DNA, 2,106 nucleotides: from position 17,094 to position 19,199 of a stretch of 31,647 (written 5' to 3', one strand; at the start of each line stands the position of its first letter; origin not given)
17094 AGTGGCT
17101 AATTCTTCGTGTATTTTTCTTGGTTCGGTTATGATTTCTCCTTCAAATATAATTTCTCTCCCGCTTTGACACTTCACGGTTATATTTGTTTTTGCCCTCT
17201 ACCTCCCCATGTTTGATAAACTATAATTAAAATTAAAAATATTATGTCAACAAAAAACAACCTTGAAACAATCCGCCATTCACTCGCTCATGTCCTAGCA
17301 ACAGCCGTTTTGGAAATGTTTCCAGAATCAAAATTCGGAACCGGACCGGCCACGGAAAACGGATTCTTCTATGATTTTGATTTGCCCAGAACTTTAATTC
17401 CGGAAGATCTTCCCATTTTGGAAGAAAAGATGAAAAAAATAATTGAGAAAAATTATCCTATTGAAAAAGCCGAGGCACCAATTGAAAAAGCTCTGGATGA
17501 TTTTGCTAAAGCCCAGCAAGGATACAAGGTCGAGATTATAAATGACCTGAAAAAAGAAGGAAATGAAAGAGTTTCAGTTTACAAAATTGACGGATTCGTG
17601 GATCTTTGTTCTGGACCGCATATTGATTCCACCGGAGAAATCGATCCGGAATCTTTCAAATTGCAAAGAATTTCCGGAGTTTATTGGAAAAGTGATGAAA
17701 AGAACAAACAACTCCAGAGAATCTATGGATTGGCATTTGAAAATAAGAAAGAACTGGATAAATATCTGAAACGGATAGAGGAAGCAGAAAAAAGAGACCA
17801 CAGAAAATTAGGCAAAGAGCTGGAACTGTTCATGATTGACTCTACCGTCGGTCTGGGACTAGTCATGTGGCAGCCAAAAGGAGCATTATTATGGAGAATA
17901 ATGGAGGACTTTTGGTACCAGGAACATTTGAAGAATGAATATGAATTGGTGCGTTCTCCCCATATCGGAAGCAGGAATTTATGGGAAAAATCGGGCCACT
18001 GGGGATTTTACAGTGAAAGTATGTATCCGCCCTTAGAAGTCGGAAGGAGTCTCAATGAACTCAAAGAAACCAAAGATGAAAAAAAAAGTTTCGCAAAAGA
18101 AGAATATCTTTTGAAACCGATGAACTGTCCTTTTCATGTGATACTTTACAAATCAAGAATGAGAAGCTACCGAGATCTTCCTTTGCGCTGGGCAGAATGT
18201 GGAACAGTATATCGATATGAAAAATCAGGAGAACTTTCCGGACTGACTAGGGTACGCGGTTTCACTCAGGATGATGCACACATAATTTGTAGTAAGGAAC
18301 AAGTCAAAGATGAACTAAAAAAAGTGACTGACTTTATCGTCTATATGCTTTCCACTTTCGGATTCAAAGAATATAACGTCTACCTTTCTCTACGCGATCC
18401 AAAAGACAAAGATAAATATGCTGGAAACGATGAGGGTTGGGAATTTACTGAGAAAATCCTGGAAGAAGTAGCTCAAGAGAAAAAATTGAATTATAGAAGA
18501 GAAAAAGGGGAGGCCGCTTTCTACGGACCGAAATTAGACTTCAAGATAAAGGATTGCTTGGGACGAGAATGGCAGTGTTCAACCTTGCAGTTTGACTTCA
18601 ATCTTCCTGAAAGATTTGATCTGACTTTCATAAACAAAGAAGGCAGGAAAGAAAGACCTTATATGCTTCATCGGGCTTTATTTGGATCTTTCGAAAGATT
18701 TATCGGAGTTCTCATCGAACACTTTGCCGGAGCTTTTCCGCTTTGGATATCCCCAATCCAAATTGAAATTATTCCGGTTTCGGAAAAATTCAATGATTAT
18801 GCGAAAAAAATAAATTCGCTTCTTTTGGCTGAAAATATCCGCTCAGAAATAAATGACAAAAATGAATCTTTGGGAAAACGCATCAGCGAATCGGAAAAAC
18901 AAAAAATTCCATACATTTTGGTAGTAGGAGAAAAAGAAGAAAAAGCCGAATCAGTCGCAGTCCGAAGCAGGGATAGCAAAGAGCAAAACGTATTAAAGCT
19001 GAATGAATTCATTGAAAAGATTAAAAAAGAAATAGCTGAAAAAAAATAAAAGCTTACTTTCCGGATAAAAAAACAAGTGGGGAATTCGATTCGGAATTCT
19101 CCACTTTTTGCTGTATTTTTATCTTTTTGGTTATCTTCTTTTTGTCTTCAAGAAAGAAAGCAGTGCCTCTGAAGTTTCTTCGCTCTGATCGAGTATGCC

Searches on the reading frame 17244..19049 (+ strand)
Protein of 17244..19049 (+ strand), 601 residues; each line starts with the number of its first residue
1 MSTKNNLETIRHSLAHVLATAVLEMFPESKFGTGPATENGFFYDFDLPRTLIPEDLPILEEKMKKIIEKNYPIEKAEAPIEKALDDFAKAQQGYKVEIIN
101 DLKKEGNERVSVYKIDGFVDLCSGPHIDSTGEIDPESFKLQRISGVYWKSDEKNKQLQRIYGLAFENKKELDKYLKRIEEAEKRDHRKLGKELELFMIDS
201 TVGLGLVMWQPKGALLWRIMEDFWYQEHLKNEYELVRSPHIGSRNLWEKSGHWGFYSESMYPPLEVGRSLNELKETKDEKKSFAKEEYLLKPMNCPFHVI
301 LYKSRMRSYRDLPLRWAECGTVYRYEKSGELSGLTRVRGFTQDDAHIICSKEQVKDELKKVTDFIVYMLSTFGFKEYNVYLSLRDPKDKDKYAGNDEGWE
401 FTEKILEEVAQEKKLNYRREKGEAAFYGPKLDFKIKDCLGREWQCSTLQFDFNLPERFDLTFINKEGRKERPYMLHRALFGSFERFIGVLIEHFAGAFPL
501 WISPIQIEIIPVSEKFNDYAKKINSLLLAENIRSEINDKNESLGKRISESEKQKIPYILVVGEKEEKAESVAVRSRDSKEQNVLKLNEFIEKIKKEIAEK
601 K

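Call 5: search_protein_families(library=pfam, proteins=[window:17244-19049:+])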
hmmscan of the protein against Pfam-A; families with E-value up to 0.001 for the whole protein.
window:17244-19049:+ (601 aa): 3 families
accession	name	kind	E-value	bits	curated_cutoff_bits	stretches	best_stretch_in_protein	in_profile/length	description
PF00587.30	tRNA-synt_2b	-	1e-49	169.5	29.3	1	285-494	8-179/179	tRNA synthetase class II core domain (G, H, P, S and T)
PF03129.25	HGTP_anticodon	-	2.2e-25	89.1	21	1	506-595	1-93/94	Anticodon binding domain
PF07973.19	tRNA_SAD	-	2.6e-14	53.4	24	1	110-161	1-44/44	Threonyl and Alanyl tRNA synthetase second additional domain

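Call 54: find_related_loci(query=window:17244-19049:+, collection=genome_contigs, flank=1000)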
Query window:17244-19049:+ (601 aa) in genome_contigs; peptide patterns used: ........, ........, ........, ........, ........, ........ (x = any residue, [..] = any of these).
600 stretches matched a pattern (row limit reached: there are more); 224 encode a relative of the query (tblastn E <= 1e-3); the best 80 are kept; 80 distinct loci.
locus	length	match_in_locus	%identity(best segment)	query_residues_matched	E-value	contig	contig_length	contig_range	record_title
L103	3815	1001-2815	68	1-601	0e+0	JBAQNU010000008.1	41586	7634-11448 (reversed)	MAG: Candidatus Moraniibacteriota bacterium isolate MFD12002_ilm_asm_bin39 k127_94393, whole genome shotgun sequence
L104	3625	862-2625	69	3-590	0e+0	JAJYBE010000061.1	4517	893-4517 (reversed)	MAG: bacterium isolate BP8.bin61 NODE_40171_length_4517_cov_1.462415, whole genome shotgun sequence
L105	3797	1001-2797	66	5-601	0e+0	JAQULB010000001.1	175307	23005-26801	MAG: Candidatus Paceibacterota bacterium isolate STD1_120 NODE_145_length_175307_cov_6.019460_Sandtown_D1, whole genome 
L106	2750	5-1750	66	8-590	0e+0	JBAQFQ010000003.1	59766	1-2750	MAG: Candidatus Moraniibacteriota bacterium isolate MFD12003_ilm_asm_bin19 k127_129004, whole genome shotgun sequence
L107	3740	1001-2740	66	3-601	0e+0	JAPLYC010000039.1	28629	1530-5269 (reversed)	MAG: Candidatus Parcubacteria bacterium isolate LacPavin_0920_SED3_MAG_40_21 LacPavin_0920_SED3_scaffold_1221094, whole 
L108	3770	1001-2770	64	6-600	0e+0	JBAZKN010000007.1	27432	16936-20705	MAG: Patescibacteria group bacterium isolate SO_2017_LW4_144 scaffold_3696_c1_LW137-91_2017, whole genome shotgun sequen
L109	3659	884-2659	64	1-597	0e+0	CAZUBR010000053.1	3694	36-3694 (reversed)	MAG TPA_asm: uncultured Candidatus Saccharibacteria bacterium isolate SRP098346_co1_268 genome assembly, contig: NODE_40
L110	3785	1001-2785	62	1-601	0e+0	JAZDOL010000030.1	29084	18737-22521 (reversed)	MAG: bacterium isolate MEGAHIT-group-0.771 k141_12057405, whole genome shotgun sequence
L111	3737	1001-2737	62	11-601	0e+0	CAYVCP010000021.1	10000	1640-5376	MAG TPA_asm: uncultured Candidatus Saccharibacteria bacterium isolate SRP178699_co2_503 genome assembly, contig: NODE_67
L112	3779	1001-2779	63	5-601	0e+0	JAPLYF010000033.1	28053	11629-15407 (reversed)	MAG: Candidatus Parcubacteria bacterium isolate LacPavin_0920_SED4_MAG_37_11 LacPavin_0920_SED4_scaffold_1347959, whole 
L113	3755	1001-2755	60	4-596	0e+0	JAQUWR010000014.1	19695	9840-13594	MAG: Candidatus Paceibacterota bacterium isolate STD2_195 NODE_10077_length_19695_cov_12.358340_Sandtown_D2, whole genom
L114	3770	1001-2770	61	3-594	0e+0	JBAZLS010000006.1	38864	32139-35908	MAG: Candidatus Paceibacterota bacterium isolate SO_2017_LW4_20 scaffold_2421_c1_LW137-91_2017, whole genome shotgun seq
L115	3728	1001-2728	61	1-580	0e+0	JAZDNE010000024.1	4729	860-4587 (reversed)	MAG: bacterium isolate MEGAHIT-group-0.699 k141_13905871, whole genome shotgun sequence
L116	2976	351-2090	60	11-594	0e+0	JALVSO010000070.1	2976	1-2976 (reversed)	MAG: Candidatus Parcubacteria bacterium isolate A3_metabat2_scaf2bin.333 A3_NODE_77516_length_2976_cov_2.089154, whole g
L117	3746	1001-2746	60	11-596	0e+0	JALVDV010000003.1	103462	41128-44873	MAG: Candidatus Moraniibacteriota bacterium isolate 134-614_metabat2_scaf2bin.060 134-614_scaffold_21_c1, whole genome s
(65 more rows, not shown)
